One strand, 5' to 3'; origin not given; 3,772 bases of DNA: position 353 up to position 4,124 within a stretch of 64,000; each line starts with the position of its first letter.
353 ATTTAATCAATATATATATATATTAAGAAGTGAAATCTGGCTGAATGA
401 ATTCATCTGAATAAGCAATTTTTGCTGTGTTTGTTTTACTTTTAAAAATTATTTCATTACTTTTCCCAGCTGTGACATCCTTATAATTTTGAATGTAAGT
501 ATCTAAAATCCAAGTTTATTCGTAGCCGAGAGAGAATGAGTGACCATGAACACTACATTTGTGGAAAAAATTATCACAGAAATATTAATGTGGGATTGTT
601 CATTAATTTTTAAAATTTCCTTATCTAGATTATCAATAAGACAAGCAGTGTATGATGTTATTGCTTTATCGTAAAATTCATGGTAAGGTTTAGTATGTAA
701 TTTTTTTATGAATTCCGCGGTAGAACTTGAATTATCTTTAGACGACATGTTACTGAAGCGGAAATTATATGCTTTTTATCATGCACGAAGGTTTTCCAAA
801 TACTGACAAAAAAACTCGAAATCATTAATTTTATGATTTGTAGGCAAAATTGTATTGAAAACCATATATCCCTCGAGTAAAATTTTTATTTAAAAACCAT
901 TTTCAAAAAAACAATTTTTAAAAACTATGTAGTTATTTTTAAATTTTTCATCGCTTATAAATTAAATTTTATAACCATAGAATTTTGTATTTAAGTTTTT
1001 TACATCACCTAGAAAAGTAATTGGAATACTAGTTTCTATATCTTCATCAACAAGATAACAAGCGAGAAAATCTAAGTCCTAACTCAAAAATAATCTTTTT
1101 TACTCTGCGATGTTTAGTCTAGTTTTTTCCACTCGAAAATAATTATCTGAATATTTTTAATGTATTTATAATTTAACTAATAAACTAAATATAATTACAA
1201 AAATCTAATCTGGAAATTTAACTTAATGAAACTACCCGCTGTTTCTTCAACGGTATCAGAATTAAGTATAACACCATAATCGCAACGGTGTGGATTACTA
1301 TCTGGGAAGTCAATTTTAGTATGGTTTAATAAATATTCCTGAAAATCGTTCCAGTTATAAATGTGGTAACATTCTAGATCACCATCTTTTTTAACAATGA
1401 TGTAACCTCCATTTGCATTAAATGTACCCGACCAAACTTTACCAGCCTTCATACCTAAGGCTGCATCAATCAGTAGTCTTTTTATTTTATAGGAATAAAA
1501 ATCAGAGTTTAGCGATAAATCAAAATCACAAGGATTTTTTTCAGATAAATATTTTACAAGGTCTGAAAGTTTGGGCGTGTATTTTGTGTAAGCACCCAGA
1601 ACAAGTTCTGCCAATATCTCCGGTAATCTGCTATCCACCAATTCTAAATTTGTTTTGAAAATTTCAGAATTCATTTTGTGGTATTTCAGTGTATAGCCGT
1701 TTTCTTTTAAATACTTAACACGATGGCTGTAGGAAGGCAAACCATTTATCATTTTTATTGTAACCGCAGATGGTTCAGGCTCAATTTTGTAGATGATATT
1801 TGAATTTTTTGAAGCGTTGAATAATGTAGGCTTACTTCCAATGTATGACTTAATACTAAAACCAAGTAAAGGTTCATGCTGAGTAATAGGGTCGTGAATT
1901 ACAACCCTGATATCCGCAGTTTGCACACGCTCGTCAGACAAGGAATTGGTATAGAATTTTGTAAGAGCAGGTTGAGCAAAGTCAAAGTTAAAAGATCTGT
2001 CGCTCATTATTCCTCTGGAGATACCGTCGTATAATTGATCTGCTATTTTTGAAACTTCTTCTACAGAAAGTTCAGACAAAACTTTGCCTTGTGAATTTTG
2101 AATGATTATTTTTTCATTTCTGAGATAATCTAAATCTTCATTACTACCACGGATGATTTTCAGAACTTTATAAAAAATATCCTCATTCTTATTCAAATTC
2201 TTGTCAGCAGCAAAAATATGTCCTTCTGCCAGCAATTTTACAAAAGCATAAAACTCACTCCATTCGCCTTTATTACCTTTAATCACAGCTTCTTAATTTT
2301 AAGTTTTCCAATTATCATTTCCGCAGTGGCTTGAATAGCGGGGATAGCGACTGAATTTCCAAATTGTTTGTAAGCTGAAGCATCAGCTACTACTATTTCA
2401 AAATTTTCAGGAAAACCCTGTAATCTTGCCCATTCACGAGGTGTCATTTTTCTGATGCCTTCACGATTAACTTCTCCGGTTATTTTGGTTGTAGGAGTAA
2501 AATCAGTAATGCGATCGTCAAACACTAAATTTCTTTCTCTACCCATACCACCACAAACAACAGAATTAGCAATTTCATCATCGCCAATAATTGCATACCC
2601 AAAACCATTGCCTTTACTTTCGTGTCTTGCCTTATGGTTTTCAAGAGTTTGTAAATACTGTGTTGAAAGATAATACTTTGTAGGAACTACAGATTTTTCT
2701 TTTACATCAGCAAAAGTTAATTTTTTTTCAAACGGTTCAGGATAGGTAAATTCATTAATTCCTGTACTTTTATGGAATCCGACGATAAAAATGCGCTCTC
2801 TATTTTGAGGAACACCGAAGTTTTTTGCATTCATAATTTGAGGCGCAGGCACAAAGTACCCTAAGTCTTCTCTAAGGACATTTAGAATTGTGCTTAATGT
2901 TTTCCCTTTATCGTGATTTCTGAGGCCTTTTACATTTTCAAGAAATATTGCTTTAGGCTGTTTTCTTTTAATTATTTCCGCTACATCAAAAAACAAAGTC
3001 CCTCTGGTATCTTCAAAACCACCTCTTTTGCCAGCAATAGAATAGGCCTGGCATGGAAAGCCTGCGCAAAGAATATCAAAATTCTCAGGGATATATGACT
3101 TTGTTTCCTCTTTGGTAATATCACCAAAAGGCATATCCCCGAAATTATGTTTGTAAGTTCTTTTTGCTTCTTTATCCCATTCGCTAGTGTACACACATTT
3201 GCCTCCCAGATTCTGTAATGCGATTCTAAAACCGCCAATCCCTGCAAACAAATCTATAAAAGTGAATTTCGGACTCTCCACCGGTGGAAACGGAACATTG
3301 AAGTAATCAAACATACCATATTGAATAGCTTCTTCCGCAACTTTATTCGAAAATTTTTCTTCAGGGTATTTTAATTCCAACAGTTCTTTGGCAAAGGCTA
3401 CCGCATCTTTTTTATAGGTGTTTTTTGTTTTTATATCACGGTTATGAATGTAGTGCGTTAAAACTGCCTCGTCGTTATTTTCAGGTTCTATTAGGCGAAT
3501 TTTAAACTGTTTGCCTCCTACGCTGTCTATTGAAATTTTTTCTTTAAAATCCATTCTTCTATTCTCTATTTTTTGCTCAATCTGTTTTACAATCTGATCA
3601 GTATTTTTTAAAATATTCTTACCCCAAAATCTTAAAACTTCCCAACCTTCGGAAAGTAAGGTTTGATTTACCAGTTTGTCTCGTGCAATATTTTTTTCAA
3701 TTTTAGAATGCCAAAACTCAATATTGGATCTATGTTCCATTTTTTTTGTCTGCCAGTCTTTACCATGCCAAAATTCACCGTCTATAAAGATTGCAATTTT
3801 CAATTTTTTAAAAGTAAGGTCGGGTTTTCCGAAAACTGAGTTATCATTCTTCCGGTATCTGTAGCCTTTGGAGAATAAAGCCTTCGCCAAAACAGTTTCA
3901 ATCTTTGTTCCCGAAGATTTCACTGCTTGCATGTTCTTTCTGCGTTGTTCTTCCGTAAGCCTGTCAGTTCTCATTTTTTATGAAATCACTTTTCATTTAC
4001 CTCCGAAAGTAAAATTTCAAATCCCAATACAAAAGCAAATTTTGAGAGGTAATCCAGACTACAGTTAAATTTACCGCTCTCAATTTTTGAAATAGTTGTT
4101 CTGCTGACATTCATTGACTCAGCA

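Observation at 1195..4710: Four-gene packed operon beside tRNA-Ser: unknown 132-aa protein, XRE HTH, Vsr::C5-MTase, HpaII-like REase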

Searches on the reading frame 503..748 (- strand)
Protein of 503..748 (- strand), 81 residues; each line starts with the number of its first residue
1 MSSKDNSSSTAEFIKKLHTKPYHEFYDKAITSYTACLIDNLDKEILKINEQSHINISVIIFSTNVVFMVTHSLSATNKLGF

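Call 5: search_protein_families(library=pfam, proteins=[window:503-748:-], max_evalue=0.1)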
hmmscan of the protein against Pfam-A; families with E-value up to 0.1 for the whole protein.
window:503-748:- (81 aa): 2 families
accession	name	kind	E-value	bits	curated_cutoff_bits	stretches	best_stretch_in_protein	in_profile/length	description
PF02317.23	Octopine_DH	-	0.024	15.1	30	1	20-57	33-70/150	NAD/NADP octopine/nopaline dehydrogenase, alpha-helical domain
PF07678.20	TED_complement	-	0.054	13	22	1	8-49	180-221/312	A-macroglobulin TED domain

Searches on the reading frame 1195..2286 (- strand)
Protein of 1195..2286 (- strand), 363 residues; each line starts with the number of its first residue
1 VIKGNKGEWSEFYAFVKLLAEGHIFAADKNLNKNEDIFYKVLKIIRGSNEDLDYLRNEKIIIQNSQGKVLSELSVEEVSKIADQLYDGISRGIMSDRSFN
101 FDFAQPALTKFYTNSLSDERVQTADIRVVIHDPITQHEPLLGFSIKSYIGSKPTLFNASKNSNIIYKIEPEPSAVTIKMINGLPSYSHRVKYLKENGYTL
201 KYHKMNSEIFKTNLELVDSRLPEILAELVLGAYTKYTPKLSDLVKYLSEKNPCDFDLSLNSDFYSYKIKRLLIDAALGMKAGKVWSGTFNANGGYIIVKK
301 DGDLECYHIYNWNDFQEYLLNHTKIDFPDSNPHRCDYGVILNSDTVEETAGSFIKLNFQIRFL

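Call 5: search_protein_families(library=pfam, proteins=[window:1195-2286:-], max_evalue=0.1)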
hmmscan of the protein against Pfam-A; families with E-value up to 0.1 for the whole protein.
window:1195-2286:- (363 aa): 1 family
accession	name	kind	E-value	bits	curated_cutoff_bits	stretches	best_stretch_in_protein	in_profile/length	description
PF09561.16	RE_HpaII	-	6.9e-100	335.3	25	1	5-362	1-359/359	HpaII restriction endonuclease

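Call 8: search_protein_families(library=ncbifam, proteins=[window:1195-2286:-], max_evalue=0.1)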
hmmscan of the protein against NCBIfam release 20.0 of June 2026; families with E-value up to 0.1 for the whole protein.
window:1195-2286:- (363 aa): 0 families

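Call 9: search_protein_families(library=padloc, proteins=[window:1195-2286:-], max_evalue=0.1)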
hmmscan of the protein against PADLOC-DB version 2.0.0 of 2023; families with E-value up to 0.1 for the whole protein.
window:1195-2286:- (363 aa): 1 family
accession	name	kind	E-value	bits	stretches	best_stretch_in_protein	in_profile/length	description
PDLC03563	REase_II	-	8.6e-71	236.8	1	2-363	5-365/366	Type II restriction enzyme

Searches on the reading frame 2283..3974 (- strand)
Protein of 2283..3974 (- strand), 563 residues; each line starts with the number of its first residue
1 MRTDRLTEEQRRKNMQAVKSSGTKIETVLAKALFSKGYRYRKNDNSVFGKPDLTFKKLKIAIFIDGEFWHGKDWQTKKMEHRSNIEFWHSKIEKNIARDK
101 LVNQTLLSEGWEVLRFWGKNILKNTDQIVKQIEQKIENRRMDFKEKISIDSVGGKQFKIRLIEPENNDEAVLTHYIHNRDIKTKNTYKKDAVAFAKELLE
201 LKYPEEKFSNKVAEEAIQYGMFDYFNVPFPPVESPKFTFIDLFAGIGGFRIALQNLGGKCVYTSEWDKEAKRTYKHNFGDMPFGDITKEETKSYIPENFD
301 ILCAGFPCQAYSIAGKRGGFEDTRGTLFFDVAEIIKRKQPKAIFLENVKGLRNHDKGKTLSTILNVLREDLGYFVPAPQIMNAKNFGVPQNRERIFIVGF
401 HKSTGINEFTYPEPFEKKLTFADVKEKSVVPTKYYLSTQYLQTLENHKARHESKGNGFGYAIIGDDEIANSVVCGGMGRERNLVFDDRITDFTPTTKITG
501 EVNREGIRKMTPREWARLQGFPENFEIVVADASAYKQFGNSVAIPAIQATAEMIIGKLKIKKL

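Call 5: search_protein_families(library=pfam, proteins=[window:2283-3974:-], max_evalue=0.1)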
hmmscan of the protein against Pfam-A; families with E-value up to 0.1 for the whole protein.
window:2283-3974:- (563 aa): 4 families
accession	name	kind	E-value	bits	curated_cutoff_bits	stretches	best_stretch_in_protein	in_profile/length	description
PF00145.23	DNA_methylase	-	2.8e-101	339.6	22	1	237-555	1-323/324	C-5 cytosine-specific DNA methylase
PF03852.21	Vsr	-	9.5e-31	105.9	27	1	3-75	1-73/74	DNA mismatch endonuclease Vsr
PF04480.18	DUF559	-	4.8e-06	26.9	20.6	1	88-136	60-108/109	Protein of unknown function (DUF559)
PF18741.7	MTES_1575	-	9.6e-06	26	38.2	1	88-136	49-96/96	REase_MTES_1575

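Call 8: search_protein_families(library=ncbifam, proteins=[window:2283-3974:-], max_evalue=0.1)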
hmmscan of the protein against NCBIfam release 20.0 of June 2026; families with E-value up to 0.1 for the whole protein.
window:2283-3974:- (563 aa): 6 families
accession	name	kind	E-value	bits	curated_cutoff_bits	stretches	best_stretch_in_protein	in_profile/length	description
TIGR00675.1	dcm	superfamily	1e-93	314.6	100.65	1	239-553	1-328/329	DNA (cytosine-5-)-methyltransferase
NF007772.0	PRK10458.1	subfamily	4e-68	230.1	710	1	226-558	76-456/472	DNA cytosine methylase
TIGR00632.1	vsr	subfamily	6.7e-46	155.4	97.85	1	3-119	2-118/119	DNA mismatch endonuclease Vsr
NF007294.0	PRK09767.1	equivalog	0.0012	18.9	218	1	90-139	64-113/117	DUF559 domain-containing protein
NF058533.1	antiphage_ProA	equivalog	0.01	13.2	1500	1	98-151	1665-1718/1903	anti-phage protein ProA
NF042953.1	Hhe_antiphage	equivalog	0.068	10.5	2000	1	98-211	1642-1749/1797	DUF4011 domain-containing anti-phage protein Hhe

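Call 9: search_protein_families(library=padloc, proteins=[window:2283-3974:-], max_evalue=0.1)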
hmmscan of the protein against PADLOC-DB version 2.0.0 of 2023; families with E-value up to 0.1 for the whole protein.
window:2283-3974:- (563 aa): 63 families (the best 25 are shown)
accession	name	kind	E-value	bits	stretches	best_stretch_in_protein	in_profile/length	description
PDLC03272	MTase_II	-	6.3e-123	408.9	1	167-561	6-393/407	Type II methyltransferase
PDLC03361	MTase_II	-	1.9e-92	308.4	1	226-558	74-437/455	Type II methyltransferase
PDLC02653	DrmMII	-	1.2e-85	285.4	1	237-559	5-314/333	DrmMII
PDLC03217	MTase_II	-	1e-73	247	1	236-560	384-703/703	Type II methyltransferase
PDLC03242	MTase_II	-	2.6e-68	228.9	1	236-558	100-399/409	Type II methyltransferase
PDLC03378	MTase_II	-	4.5e-64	214.9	1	236-560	2-332/344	Type II methyltransferase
PDLC03733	oMTase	-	1e-56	190.7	2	287-559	161-459/476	orphan methyltransferase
PDLC03716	oMTase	-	2.1e-52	176.4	2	238-413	40-214/349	orphan methyltransferase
PDLC00034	DruM2|DruM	-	6.4e-52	174.5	2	233-401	4-187/457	DNA cytosine methylase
PDLC03234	MTase_II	-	7.2e-51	171.6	2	236-424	4-195/375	Type II methyltransferase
PDLC03269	MTase_II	-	5.9e-49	165.3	2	236-431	3-196/437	Type II methyltransferase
PDLC03286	MTase_II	-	1.8e-48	162.8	1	238-403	2-171/185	Type II methyltransferase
PDLC03734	oMTase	-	5.2e-48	162.1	2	236-402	3-170/444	orphan methyltransferase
PDLC00026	DruM2|DruM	-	7.6e-48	161.8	1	236-557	4-317/336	DNA cytosine methylase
PDLC03326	MTase_II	-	1.1e-45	154.6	2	237-425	5-197/412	Type II methyltransferase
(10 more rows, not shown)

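Call 66: find_homologous_proteins(query=window:2283-3974:-, max_evalue=1e-20)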
Query window:2283-3974:- (563 aa): 8000 proteins with E <= 1e-20 among 8000 candidates; the best 120 are listed.
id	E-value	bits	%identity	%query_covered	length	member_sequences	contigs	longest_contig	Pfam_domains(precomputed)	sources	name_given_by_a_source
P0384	0.0e+0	1126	86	100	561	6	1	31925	PF00145.24,PF03852.22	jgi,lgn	-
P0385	0.0e+0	1035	79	99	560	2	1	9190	PF00145.24,PF03852.22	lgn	-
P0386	2.3e-297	1005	77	99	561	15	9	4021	PF00145.24,PF03852.22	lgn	-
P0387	3.5e-297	1005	77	99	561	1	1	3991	PF00145.24,PF03852.22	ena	-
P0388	6.6e-297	1004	77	99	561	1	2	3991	PF00145.24,PF03852.22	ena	-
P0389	8.3e-297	1004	76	99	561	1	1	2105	PF00145.24,PF03852.22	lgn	-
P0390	1.2e-296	1003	76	99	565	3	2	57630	PF00145.24,PF03852.22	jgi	jgi:DNA (cytosine-5)-methyltransferase 1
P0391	1.4e-295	1000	76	99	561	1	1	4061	PF00145.24,PF03852.22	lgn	-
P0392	1.8e-292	989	76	99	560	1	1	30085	PF00145.24,PF03852.22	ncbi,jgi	-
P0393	2.3e-292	989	75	99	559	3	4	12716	PF00145.24,PF03852.22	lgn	-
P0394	4.6e-292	988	75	99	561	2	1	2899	PF00145.24,PF03852.22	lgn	-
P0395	1.7e-290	983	75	99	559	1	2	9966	PF00145.24,PF03852.22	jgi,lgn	-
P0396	4.5e-290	981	76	99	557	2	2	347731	PF00145.24,PF03852.22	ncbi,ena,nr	ncbi:MAG: DNA mismatch endonuclease Vsr [Bacteroidetes bacterium]|nr:DNA mismatch endonuclease Vsr [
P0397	4.6e-290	981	76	98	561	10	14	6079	PF00145.24,PF03852.22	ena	-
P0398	8.4e-290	980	74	99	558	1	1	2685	PF00145.24,PF03852.22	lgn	-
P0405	1.8e-288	976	73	99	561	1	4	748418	PF00145.24,PF03852.22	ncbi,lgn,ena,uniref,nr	ncbi:DNA mismatch endonuclease Vsr [Empedobacter brevis]|uniref:DNA mismatch endonuclease Vsr n=1 Ta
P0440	3.2e-282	955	73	99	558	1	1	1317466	PF00145.24,PF03852.22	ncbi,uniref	ncbi:DNA mismatch endonuclease Vsr [Chryseobacterium aquaticum]|uniref:DNA mismatch endonuclease Vsr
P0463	2.0e-279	946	73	99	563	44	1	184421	PF00145.24,PF03852.22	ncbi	ncbi:DNA mismatch endonuclease Vsr [Dysgonomonas reticulitermitis]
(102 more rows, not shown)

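Call 67: find_encoding_contigs(protein=P0405, flank=4000, max_places=2)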
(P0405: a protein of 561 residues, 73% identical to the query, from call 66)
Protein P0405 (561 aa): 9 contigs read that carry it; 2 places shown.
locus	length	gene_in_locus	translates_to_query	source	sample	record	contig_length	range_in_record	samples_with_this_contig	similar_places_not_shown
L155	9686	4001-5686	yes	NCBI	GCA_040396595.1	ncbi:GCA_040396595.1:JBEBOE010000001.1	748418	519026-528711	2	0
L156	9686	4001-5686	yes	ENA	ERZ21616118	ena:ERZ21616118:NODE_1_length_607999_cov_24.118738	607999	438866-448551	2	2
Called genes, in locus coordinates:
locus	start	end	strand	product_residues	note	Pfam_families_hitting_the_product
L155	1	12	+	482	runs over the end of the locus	PF07494:Reg_prop (faint)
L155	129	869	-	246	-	-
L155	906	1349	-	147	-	-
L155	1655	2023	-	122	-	-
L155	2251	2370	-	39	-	-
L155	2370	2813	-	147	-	-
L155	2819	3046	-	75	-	PF14113:Tae4 (faint)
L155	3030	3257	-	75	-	-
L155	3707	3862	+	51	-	-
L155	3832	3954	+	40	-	-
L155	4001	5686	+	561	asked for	PF03852:Vsr, PF00145:DNA_methylase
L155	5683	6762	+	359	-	PF09561:RE_HpaII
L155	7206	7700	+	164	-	PF04542:Sigma70_r2 (weak)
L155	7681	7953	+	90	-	-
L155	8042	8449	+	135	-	PF00574:CLP_protease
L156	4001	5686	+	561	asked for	PF03852:Vsr, PF00145:DNA_methylase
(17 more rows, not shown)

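Call 68: find_encoding_contigs(protein=P0440, flank=4000, max_places=2)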
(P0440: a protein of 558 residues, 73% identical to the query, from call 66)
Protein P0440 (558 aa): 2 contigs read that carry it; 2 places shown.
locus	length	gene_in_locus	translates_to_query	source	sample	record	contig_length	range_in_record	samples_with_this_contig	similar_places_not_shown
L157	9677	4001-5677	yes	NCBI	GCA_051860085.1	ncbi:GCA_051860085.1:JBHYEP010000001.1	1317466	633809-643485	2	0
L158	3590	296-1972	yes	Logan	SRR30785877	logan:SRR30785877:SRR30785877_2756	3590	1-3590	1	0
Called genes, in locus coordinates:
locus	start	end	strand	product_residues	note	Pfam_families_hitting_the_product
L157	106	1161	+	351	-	PF00144:Beta-lactamase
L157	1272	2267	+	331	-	PF00106:adh_short, PF08659:KR, PF13561:adh_short_C2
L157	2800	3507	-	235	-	PF19775:DUF6261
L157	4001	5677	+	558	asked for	PF03852:Vsr, PF00145:DNA_methylase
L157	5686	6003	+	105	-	-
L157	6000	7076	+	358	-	PF09561:RE_HpaII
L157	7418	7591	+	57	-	-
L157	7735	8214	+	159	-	PF09990:DUF2231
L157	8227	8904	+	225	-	PF00072:Response_reg, PF00486:Trans_reg_C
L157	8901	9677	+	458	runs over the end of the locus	PF00672:HAMP, PF00512:HisKA, PF02518:HATPase_c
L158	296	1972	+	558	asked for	PF03852:Vsr, PF00145:DNA_methylase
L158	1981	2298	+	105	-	-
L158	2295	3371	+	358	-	PF09561:RE_HpaII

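Call 69: find_encoding_contigs(protein=P0463, flank=4000, max_places=2)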
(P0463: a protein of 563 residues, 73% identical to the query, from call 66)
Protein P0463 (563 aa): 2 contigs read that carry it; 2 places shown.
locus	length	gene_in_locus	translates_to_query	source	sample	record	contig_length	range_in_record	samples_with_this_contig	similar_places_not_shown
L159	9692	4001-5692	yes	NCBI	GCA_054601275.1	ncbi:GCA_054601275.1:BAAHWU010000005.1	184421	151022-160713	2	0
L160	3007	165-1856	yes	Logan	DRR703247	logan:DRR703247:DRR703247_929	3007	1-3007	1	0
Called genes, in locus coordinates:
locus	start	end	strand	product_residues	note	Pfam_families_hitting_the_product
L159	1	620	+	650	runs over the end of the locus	PF16409:DUF5017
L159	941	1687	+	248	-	PF02872:5_nucleotid_C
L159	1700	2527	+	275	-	PF00149:Metallophos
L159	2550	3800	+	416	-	PF01306:LacY_symp (weak), PF03825:Nuc_H_symport, PF07690:MFS_1 (weak), PF12832:MFS_1_like, PF07690:MFS_1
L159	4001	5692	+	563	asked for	PF03852:Vsr, PF00145:DNA_methylase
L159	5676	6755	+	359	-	PF09561:RE_HpaII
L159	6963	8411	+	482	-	PF01743:PolyA_pol, PF12627:PolyA_pol_RNAbd, PF01966:HD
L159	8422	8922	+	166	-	PF00186:DHFR_1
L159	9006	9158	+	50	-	PF00468:Ribosomal_L34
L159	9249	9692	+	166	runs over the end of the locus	PF02674:Colicin_V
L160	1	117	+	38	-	?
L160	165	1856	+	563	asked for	PF03852:Vsr, PF00145:DNA_methylase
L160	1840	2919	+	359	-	PF09561:RE_HpaII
